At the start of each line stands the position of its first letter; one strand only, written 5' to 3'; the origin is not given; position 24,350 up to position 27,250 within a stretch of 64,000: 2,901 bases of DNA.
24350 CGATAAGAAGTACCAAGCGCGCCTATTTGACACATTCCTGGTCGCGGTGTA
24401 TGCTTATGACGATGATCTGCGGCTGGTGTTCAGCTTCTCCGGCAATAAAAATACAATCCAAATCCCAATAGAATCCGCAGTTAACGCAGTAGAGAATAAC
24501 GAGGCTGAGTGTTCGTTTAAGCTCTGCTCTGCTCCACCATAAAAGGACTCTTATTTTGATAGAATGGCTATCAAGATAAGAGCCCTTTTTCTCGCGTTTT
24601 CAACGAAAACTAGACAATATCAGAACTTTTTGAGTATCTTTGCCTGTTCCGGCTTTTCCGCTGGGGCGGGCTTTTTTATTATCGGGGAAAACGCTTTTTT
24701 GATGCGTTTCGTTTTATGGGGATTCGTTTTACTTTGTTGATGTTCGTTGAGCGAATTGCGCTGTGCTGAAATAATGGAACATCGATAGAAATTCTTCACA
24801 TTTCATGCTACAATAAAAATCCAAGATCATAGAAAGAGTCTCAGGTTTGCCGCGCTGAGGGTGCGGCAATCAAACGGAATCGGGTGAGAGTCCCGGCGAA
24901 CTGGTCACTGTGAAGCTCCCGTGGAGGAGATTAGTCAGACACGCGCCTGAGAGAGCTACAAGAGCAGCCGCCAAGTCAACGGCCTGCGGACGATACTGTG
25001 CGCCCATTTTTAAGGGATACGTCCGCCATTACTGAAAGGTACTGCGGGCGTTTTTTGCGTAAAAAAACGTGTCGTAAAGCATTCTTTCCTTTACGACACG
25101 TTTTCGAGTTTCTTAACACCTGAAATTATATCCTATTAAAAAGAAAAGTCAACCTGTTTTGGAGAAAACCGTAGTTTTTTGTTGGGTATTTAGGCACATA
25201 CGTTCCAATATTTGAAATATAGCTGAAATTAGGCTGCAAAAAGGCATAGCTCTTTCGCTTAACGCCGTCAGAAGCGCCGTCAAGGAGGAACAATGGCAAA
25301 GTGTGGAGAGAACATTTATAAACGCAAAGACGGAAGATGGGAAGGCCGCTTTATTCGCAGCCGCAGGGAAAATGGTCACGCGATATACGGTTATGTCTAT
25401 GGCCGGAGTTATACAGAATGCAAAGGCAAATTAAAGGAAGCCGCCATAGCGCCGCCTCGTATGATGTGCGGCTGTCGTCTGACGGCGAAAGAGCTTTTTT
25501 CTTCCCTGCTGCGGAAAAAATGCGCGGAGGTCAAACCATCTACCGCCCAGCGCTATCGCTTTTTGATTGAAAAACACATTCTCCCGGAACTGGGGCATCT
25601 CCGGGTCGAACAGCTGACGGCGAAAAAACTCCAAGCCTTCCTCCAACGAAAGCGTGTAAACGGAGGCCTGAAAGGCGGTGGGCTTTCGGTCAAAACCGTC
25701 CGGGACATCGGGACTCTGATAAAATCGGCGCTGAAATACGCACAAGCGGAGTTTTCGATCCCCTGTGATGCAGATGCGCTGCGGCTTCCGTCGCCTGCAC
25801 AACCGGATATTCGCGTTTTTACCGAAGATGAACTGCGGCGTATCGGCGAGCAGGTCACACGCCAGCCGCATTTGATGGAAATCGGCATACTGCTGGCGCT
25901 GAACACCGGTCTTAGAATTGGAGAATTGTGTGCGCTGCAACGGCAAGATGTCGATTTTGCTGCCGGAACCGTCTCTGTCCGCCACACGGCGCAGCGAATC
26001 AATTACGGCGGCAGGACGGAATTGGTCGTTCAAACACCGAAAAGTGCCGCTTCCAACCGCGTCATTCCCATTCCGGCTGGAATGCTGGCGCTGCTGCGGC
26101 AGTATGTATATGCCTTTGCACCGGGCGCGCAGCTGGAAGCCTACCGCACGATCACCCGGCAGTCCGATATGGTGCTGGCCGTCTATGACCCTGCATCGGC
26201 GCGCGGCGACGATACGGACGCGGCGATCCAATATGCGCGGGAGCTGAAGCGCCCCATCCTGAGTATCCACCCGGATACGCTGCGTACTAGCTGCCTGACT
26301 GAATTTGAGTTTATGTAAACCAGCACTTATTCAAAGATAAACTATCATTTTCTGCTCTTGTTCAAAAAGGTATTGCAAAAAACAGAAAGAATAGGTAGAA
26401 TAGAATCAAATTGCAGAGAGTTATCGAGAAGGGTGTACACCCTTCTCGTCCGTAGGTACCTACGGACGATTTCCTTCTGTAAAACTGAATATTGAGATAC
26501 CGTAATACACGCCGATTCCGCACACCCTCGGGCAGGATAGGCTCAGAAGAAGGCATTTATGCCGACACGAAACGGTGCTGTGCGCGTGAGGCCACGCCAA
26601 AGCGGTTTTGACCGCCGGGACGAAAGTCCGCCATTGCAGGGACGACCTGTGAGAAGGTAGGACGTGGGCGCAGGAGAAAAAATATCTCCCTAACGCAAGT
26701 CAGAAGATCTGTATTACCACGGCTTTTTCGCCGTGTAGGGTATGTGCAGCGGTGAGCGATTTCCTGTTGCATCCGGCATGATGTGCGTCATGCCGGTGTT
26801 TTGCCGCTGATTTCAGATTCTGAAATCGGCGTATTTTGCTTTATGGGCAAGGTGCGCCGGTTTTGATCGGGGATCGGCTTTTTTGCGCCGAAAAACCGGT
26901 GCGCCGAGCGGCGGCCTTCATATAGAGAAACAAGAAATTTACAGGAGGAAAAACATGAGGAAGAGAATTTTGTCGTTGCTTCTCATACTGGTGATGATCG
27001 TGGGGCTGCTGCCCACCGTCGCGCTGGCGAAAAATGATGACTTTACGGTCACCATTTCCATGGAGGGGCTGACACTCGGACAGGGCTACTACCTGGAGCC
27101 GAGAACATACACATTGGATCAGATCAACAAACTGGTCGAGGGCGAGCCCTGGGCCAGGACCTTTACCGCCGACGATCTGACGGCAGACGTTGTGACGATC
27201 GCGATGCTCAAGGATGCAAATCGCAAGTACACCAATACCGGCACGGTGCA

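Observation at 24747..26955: Cobalamin riboswitch separated by ~1.9 kb of mobile-element debris from a DUF4430 (B12-binding-like) surface-protein gene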

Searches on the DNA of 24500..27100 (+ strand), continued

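Call 6: search_rna_families(source=window, start=26400, end=26960, threshold=evalue, max_evalue=10, show_alignments=10)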
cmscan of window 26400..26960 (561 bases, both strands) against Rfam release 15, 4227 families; matches with E-value up to 10: 12.
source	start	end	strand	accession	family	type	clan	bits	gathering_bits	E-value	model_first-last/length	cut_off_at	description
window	26821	26958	+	RF02526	SSRC34_1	Gene; sRNA;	-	22.9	64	0.79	1-128/128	no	Streptococcus sRNA SSRC34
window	26822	26865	+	RF04248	MIR7486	Gene; miRNA;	-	19.5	67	1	1-87/87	no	MIR7486 microRNA precursor family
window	26542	26598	+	RF02564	naRNA4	Gene; sRNA;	-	19.1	59.5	0.54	1-77/77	no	Nucleoid-associated noncoding RNA 4 (CssrE)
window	26736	26882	+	RF01796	frnS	Gene; sRNA;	-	18.8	60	1.1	1-119/119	no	Fumarate/nitrate reductase regulator sRNA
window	26773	26856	-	RF01676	P31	Gene; sRNA;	-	16.7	40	1.5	1-82/82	no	Pseudomonas sRNA P31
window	26821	26866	+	RF04269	mir-373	Gene; miRNA;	-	15.5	69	5.9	9-61/69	no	mir-373 microRNA precursor family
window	26763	26833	+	RF01832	ROSE_2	Cis-reg; thermoregulator;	-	13.9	65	5.7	1-73/73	no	Repression of heat shock gene expression (ROSE) element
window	26725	26838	+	RF00021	Spot_42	Gene; sRNA;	-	13.7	80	6.9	1-115/115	no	Spot 42 RNA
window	26599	26678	-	RF02791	CcsR1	Gene; sRNA;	-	13.6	65.3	1.5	1-83/83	no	Conserved CCUCCUCCC motif stress-induced RNA 1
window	26488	26730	+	RF00174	Cobalamin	Cis-reg; riboswitch;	CL00101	12.5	31.5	0.8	1-189/189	no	Cobalamin riboswitch aptamer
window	26777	26855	+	RF02171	RFPL3-AS1_1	Gene; lncRNA;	-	10.7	70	5.3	1-88/88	no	RFPL3 antisense RNA 1 conserved region 1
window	26879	26960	+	RF02142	HOXA11-AS1_6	Gene; lncRNA;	-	10.6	50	6.4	1-79/179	3'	HOXA11 antisense RNA 1 conserved region 6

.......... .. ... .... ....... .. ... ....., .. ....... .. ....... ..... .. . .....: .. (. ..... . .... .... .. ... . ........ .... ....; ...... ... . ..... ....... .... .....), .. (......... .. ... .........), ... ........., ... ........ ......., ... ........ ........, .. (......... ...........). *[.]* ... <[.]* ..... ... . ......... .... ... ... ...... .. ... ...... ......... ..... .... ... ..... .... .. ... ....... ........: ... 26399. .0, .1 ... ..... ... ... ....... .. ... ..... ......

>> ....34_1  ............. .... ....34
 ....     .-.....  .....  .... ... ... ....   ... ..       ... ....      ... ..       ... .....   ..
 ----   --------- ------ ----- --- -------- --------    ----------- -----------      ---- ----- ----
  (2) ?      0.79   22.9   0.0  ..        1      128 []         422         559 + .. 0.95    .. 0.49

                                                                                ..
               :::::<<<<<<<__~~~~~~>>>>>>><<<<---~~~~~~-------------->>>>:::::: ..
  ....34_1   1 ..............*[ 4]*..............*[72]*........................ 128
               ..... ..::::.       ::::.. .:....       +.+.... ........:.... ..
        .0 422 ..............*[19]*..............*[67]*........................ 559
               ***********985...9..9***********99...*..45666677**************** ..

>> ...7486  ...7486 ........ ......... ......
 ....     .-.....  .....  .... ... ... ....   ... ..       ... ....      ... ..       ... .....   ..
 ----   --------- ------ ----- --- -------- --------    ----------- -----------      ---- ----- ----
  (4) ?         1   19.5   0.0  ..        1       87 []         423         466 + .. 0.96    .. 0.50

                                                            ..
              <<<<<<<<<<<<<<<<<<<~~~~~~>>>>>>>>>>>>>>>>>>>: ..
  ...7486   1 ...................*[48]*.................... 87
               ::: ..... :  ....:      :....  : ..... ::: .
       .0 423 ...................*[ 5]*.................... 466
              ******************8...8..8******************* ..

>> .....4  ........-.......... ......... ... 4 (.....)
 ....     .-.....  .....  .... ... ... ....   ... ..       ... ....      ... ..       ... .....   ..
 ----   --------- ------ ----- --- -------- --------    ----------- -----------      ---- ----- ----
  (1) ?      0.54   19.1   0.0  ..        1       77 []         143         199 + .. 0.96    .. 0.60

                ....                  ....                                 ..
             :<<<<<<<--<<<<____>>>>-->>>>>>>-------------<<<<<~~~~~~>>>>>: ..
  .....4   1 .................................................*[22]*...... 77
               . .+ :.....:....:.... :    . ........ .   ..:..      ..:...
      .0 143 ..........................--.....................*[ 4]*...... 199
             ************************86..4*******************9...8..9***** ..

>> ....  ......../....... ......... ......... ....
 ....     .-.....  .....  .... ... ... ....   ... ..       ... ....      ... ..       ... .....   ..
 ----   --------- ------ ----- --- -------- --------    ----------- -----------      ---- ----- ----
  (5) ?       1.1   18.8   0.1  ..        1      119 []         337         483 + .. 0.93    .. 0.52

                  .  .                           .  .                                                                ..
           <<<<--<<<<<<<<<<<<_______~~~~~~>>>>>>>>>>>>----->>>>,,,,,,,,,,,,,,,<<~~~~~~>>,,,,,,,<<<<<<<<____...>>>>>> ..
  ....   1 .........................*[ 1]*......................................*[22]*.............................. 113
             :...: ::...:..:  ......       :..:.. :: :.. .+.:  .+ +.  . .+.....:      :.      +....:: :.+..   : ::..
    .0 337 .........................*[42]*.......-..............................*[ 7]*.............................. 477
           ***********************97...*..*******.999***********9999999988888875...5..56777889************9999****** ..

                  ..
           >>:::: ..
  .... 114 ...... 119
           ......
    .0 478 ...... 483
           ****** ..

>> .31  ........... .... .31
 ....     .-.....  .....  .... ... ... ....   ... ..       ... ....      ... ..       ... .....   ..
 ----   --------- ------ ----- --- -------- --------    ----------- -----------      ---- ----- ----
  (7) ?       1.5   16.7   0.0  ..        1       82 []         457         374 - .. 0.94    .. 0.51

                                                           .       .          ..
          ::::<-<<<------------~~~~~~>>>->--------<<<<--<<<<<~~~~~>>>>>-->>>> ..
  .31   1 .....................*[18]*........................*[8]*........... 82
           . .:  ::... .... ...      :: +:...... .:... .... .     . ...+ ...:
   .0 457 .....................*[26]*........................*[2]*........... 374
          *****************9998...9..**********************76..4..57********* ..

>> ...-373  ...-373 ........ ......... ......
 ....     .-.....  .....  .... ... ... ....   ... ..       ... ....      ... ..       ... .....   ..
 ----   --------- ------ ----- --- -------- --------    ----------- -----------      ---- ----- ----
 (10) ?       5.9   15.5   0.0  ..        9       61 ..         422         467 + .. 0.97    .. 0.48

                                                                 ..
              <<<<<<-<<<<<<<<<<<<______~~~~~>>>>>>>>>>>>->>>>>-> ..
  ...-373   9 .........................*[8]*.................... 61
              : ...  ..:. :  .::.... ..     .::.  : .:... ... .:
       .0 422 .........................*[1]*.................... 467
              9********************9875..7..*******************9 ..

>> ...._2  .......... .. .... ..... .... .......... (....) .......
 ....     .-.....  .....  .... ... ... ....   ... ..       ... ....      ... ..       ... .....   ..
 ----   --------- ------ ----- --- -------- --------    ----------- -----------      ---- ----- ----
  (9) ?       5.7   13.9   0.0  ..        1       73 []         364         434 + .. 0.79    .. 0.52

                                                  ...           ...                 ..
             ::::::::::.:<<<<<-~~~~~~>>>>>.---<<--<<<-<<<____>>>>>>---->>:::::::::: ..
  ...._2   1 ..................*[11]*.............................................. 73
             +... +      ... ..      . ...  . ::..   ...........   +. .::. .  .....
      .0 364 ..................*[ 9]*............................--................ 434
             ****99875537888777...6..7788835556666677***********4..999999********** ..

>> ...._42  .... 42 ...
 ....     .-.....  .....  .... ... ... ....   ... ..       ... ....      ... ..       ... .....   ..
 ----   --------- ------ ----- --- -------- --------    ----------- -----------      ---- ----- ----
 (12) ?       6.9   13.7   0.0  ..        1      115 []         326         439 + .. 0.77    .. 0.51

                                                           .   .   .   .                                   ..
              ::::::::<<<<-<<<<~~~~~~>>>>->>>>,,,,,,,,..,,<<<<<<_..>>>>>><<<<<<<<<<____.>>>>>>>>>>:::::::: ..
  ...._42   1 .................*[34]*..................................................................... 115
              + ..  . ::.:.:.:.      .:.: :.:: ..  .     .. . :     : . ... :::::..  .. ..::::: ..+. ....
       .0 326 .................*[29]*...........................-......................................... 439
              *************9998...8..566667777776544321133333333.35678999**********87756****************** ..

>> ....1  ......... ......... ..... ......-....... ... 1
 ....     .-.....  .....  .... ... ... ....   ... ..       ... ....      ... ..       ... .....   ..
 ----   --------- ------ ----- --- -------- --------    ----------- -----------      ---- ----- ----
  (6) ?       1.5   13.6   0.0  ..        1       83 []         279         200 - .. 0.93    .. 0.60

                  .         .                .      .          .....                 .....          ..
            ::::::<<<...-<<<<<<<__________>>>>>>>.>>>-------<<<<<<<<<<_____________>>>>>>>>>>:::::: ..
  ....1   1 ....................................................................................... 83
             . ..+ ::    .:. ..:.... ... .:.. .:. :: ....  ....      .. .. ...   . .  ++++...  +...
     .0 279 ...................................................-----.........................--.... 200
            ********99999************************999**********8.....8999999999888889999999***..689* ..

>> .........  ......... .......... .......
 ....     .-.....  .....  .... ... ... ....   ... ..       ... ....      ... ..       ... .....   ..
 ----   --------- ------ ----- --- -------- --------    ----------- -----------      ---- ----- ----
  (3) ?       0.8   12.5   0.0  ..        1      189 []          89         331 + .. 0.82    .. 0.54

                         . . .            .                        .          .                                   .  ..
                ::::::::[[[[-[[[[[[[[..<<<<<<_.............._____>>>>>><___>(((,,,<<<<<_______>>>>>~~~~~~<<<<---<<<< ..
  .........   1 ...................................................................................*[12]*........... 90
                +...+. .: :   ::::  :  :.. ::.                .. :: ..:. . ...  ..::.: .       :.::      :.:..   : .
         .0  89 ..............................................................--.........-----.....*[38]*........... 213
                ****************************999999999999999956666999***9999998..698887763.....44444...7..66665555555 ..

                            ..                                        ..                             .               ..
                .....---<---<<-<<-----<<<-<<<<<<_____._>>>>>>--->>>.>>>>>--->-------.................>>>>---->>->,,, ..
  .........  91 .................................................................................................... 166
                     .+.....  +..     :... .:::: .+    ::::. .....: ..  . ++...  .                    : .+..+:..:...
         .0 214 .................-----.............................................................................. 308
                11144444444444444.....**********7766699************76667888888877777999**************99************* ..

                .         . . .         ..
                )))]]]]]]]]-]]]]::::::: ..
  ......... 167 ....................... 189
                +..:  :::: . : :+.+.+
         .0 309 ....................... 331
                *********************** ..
